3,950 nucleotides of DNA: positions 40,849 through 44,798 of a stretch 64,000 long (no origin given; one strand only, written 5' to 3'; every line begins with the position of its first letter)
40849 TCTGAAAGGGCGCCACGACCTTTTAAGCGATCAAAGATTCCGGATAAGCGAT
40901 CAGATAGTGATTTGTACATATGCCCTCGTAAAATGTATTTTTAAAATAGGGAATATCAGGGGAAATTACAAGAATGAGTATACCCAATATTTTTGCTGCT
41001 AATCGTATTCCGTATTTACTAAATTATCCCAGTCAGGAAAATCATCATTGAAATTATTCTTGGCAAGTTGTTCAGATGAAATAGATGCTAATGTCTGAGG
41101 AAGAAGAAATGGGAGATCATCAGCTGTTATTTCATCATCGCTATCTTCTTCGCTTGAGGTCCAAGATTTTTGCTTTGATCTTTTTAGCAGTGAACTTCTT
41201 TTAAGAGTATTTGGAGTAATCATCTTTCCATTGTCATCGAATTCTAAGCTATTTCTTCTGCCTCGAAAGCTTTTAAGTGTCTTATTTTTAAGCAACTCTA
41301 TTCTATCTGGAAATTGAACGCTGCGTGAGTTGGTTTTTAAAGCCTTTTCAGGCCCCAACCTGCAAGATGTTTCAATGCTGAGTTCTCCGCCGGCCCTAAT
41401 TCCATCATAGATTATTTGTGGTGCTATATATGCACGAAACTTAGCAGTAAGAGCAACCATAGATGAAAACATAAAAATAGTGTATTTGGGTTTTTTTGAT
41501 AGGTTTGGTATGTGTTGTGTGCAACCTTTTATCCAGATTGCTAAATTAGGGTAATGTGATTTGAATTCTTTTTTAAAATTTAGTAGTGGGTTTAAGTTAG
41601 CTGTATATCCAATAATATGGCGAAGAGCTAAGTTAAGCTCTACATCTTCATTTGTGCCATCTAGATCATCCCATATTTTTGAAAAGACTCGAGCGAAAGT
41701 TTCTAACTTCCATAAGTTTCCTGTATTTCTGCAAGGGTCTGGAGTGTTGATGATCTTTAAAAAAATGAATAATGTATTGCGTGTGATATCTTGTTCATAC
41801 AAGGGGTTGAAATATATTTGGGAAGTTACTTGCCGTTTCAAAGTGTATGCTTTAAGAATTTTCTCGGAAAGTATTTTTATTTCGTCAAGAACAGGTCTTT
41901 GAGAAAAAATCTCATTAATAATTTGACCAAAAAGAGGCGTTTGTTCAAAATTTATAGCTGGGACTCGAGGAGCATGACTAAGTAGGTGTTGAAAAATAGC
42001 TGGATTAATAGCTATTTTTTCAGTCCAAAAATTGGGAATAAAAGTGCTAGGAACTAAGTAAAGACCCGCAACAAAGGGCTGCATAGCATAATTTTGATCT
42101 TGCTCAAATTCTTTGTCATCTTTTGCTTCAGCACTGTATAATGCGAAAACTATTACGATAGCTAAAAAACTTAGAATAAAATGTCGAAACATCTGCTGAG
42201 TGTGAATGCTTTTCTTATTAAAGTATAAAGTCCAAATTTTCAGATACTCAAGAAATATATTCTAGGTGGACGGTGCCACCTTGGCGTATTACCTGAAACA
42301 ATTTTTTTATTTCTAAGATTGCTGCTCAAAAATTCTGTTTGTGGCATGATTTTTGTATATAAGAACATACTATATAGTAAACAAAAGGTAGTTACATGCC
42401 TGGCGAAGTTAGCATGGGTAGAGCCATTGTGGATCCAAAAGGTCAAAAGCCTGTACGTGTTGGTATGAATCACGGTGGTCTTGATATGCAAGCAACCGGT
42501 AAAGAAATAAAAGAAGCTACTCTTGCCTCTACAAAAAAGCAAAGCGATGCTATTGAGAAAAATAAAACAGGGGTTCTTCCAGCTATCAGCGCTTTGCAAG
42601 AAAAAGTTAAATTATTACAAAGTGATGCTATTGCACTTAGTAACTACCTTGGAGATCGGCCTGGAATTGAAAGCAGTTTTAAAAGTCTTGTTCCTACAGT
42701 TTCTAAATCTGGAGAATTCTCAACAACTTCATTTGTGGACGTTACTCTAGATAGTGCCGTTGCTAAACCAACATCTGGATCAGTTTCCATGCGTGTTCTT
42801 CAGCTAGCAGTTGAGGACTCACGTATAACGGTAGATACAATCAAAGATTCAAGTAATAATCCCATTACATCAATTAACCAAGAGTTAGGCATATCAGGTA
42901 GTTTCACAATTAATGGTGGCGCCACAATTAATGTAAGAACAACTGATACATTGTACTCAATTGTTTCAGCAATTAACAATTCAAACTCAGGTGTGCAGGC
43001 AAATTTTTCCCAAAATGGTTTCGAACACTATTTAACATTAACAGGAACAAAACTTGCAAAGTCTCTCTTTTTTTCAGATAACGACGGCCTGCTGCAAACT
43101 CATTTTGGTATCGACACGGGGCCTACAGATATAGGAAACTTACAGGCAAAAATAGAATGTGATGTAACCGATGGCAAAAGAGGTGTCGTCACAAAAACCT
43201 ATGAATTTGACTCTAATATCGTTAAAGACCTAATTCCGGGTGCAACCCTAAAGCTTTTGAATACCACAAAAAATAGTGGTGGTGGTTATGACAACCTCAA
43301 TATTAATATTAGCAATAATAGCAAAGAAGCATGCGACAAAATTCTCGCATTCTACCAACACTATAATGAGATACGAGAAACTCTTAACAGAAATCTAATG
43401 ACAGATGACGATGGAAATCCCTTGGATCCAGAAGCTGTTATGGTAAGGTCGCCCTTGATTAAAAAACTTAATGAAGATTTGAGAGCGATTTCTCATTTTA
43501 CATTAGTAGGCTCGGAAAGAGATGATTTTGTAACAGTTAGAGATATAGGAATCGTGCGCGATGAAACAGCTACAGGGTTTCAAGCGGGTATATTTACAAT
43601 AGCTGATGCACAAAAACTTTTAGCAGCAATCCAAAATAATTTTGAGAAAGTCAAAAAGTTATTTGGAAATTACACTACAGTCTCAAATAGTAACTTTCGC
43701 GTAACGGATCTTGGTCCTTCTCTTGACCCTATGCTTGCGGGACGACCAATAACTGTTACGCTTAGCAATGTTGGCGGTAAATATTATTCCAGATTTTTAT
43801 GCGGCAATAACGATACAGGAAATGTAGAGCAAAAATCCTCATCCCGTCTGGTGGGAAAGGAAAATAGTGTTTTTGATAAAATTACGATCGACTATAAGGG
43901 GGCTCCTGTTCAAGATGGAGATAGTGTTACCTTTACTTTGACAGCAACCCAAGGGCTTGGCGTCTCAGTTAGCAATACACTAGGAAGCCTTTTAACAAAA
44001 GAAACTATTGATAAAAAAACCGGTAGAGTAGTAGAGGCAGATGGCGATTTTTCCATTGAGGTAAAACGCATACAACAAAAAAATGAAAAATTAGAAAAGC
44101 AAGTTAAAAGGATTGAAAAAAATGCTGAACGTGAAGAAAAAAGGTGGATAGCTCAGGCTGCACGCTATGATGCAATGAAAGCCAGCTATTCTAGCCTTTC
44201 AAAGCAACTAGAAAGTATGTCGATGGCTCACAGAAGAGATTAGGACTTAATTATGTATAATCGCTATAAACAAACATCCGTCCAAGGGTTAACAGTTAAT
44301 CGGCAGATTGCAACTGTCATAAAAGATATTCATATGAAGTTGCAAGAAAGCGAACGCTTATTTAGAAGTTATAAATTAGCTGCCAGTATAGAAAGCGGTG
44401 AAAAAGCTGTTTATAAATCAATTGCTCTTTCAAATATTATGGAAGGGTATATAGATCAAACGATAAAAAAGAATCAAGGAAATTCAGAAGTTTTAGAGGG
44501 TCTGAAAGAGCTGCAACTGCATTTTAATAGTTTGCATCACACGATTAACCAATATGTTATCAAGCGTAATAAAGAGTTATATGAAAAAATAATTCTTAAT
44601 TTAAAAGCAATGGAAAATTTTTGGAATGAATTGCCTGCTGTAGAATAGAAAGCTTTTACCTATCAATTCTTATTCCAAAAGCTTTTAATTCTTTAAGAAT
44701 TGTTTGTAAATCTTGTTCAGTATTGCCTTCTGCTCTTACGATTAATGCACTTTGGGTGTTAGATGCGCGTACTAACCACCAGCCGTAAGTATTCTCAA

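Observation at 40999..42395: Paralogous secreted-protein family placed head-to-head with two separate flagellar operons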

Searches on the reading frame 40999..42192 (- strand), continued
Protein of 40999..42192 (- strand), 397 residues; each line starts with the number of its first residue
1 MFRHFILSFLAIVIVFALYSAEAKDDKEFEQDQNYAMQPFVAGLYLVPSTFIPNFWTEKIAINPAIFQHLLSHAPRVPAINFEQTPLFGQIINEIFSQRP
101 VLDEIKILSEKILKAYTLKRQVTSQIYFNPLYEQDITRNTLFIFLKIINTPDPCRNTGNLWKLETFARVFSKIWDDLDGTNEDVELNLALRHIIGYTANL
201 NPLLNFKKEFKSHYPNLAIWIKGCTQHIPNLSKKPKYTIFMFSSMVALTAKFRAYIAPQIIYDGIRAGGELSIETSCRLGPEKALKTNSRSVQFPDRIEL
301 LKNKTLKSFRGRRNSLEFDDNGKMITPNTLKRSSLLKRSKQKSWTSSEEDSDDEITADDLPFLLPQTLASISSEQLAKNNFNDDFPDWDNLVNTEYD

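Call 52: search_solved_structures(query=A2, max_evalue=10)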
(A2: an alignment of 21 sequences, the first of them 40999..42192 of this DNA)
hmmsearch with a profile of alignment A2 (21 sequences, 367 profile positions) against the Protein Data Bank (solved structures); distinct sequences matched with E-value up to 10: 3.
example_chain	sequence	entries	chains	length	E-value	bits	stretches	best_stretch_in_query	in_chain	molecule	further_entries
5i8l_A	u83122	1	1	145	0.99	11.7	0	88-118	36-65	Lysozyme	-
8w6e_A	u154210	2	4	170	1.5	11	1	65-126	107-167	HBC599 in complex with wFAP1.1 | wFAP1.1 structure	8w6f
6tmg_s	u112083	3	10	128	1.6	11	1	45-94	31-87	ATPTG13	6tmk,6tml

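Call 59: search_protein_families(library=pfam, alignment_id=A2, max_evalue=1)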
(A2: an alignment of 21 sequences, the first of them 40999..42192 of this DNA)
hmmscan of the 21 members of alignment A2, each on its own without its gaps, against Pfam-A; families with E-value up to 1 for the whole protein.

A. member 1, window:40999-42192:- (397 aa): 0 families

B. families by the number of members that match (of 21 scanned): 7 families
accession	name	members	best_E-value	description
PF25002.1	DUF7780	1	0.017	Domain of unknown function (DUF7780)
PF00443.35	UCH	1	0.056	Ubiquitin carboxyl-terminal hydrolase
PF15966.10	F-box_4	1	0.07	F-box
PF02153.23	PDH_N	1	0.072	Prephenate dehydrogenase, nucleotide-binding domain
PF03253.19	UT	1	0.097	Urea transporter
PF09345.15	SiaC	1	0.1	SiaC family regulatory phosphoprotein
PF04889.17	Cwf_Cwc_15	1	0.12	Cwf15/Cwc15 cell cycle control protein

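Call 60: search_protein_families(library=ncbifam, proteins=[window:40999-42192:-], max_evalue=0.1)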
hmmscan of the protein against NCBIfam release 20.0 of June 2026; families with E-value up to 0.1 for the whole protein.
window:40999-42192:- (397 aa): 0 families

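Call 73: find_encoding_contigs(protein=P0023, flank=8000, max_places=2)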
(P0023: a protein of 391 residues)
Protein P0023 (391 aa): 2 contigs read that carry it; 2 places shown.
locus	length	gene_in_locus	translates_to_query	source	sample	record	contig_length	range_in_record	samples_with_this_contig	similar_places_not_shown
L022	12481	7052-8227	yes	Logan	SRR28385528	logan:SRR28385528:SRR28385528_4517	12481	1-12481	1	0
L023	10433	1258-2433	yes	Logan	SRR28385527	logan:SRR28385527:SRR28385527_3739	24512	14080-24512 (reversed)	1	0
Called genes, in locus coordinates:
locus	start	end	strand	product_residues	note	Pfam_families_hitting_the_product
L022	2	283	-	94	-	?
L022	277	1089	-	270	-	PF02636:Methyltransf_28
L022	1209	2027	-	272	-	PF01790:LGT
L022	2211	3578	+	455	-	PF00083:Sugar_tr, PF07690:MFS_1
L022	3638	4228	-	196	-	PF02661:Fic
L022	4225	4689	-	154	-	-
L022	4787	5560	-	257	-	PF00813:FliP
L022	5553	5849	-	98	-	-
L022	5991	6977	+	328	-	-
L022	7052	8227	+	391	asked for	-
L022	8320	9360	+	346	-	-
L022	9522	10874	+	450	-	PF02881:SRP54_N, PF06414:Zeta_toxin (weak), PF13401:AAA_22, PF00448:SRP54, PF01656:CbiA (weak), PF02978:SRP_SPB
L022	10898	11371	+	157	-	PF00886:Ribosomal_S16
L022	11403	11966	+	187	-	PF01782:RimM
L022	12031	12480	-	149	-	?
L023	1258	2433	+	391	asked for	-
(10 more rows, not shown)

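Call 74: find_encoding_contigs(protein=P0026, flank=8000, max_places=2)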
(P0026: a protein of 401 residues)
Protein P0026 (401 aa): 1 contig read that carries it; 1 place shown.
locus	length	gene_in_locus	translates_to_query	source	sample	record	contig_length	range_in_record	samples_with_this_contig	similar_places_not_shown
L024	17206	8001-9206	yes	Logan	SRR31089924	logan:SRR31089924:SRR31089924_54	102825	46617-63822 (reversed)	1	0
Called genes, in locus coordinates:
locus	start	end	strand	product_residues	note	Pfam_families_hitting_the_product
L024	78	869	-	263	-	PF02582:DUF155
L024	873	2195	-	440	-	PF05036:SPOR (weak)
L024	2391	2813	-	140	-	PF00383:dCMP_cyt_deam_1, PF14437:MafB19-deam, PF14439:Bd3614-deam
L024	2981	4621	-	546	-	PF25021:TEN_NHL (faint), PF08450:SGL (faint), PF24684:Vgb_lyase (weak), PF01436:NHL (weak)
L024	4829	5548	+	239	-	PF25816:RamC_N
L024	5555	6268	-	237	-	PF00813:FliP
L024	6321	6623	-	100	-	-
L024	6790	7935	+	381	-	-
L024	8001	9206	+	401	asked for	-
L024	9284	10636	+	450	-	PF02881:SRP54_N, PF13401:AAA_22 (weak), PF00448:SRP54, PF01656:CbiA (weak), PF02978:SRP_SPB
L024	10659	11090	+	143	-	PF00886:Ribosomal_S16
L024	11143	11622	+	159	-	PF01782:RimM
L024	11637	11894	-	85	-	PF03083:MtN3_slv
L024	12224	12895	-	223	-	PF00230:MIP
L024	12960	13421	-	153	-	PF02050:FliJ (weak)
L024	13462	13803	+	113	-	PF01219:DAGK_prokar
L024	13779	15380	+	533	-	PF00884:Sulfatase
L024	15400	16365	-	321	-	PF06258:Mito_fiss_Elm1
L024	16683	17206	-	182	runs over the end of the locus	PF01923:Cob_adeno_trans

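Call 77: find_encoding_contigs(protein=P0035, flank=8000, max_places=2)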
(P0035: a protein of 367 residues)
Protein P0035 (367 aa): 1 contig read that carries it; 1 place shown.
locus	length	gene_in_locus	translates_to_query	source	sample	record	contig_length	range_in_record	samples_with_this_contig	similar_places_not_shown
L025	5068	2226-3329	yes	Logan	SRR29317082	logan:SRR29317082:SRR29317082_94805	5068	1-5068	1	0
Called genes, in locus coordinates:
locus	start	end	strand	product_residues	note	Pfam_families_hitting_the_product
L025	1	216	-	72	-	?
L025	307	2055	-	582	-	-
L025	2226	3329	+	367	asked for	-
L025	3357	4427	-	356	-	-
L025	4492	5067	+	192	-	?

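Call 80: search_protein_families(library=pfam, proteins=[L025:307-2055:-, L025:3357-4427:-, L022:8320-9360:+], max_evalue=0.01)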
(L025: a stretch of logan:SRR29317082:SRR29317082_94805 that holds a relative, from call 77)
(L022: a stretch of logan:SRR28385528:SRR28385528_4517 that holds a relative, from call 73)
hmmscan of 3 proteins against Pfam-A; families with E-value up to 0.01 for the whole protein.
L025:307-2055:- (582 aa): 0 families

L025:3357-4427:- (356 aa): 0 families

L022:8320-9360:+ (346 aa): 0 families

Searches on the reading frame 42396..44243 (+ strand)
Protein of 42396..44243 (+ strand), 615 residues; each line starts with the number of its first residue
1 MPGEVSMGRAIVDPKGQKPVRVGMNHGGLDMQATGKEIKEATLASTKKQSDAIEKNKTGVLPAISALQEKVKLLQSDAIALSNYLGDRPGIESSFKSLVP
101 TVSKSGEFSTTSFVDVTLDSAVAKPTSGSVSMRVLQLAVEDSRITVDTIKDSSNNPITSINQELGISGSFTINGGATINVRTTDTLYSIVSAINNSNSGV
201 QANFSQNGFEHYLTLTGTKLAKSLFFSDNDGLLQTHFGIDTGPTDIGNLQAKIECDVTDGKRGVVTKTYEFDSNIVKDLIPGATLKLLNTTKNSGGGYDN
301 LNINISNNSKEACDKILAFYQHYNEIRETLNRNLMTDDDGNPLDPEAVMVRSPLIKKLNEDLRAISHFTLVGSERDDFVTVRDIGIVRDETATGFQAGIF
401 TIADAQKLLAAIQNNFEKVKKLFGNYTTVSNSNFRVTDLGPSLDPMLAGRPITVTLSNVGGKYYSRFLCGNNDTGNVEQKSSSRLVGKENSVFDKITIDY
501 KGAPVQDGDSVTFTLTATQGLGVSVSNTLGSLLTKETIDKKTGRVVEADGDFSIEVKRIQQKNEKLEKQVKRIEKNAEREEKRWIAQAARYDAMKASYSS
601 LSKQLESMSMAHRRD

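Call 4: search_protein_families(library=pfam, proteins=[window:42396-44243:+], max_evalue=0.1)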
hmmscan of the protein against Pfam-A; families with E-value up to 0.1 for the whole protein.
window:42396-44243:+ (615 aa): 4 families
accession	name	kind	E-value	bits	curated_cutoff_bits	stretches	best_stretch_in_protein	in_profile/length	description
PF07195.17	FliD_C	-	9.5e-15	55.1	25.4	1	270-595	14-228/236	Flagellar hook-associated protein 2 C-terminus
PF07196.18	Flagellin_IN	-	4.2e-07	30.5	22.7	1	169-218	1-54/55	Flagellin hook IN motif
PF15136.11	UPF0449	-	0.061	14.3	27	0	493-576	15-95/98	Uncharacterised protein family UPF0449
PF20993.2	CENPH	-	0.099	13.2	27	0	531-608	60-138/175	CENPH protein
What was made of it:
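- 42396..44648 (+): fliD (42396-44243) and a 131-aa ORF in the fliS position (44253-44648). FliD_C and Flagellin_IN Pfam hits (call 4).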

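Call 66: find_related_loci(query=window:42396-44243:+, collection=metagenome_contigs, flank=7000)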
Query window:42396-44243:+ (615 aa) in metagenome_contigs; peptide patterns used: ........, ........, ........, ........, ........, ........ (x = any residue, [..] = any of these).
167 stretches matched a pattern; 3 encode a relative of the query (tblastn E <= 1e-3); 3 distinct loci.
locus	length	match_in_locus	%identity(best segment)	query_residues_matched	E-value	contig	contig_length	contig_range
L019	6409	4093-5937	100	1-615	0e+0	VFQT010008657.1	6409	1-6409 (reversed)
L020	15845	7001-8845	100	1-615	0e+0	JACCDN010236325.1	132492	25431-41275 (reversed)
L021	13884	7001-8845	100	1-615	0e+0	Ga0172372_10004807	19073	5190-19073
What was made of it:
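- Tried and rejected: The ancestral fliD neighbourhood, predicted to be fliD divergent from the Peptidase_S9 gene, could not be seen directly (call 66).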

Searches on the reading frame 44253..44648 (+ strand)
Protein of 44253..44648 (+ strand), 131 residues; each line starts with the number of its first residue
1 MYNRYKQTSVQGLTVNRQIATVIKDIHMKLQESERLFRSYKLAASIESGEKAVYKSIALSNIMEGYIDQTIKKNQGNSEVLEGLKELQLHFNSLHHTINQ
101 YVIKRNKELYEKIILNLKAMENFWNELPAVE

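Call 4: search_protein_families(library=pfam, proteins=[window:44253-44648:+], max_evalue=0.1)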
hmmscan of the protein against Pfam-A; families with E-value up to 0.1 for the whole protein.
window:44253-44648:+ (131 aa): 1 family
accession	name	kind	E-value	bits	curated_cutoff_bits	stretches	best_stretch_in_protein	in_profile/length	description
PF23349.2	BBS7_hp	-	0.047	14.3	27.8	0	73-123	20-72/114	BBS7 hairpin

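Call 60: search_protein_families(library=ncbifam, proteins=[window:44253-44648:+], max_evalue=0.1)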
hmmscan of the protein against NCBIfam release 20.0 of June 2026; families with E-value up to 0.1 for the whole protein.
window:44253-44648:+ (131 aa): 1 family
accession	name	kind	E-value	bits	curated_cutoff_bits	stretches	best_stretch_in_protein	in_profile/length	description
NF047362.1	CT392_fam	equivalog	0.031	13.2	160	1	9-106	42-137/383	CT392 family protein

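Call 76: search_solved_structures(query=window:44253-44648:+, max_evalue=10)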
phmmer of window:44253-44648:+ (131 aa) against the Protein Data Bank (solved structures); distinct sequences matched with E-value up to 10: 1.
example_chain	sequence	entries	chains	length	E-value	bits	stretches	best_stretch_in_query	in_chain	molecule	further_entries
11aa_H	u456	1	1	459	0.045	17.2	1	19-120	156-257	Nucleolar protein 12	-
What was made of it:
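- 42396..44648 (+): No family hit for the 131-aa ORF (calls 4, 60, 76).
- Checked: 'fliS' has no family or PDB hit at all and rests on position only (calls 4, 60, 76).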
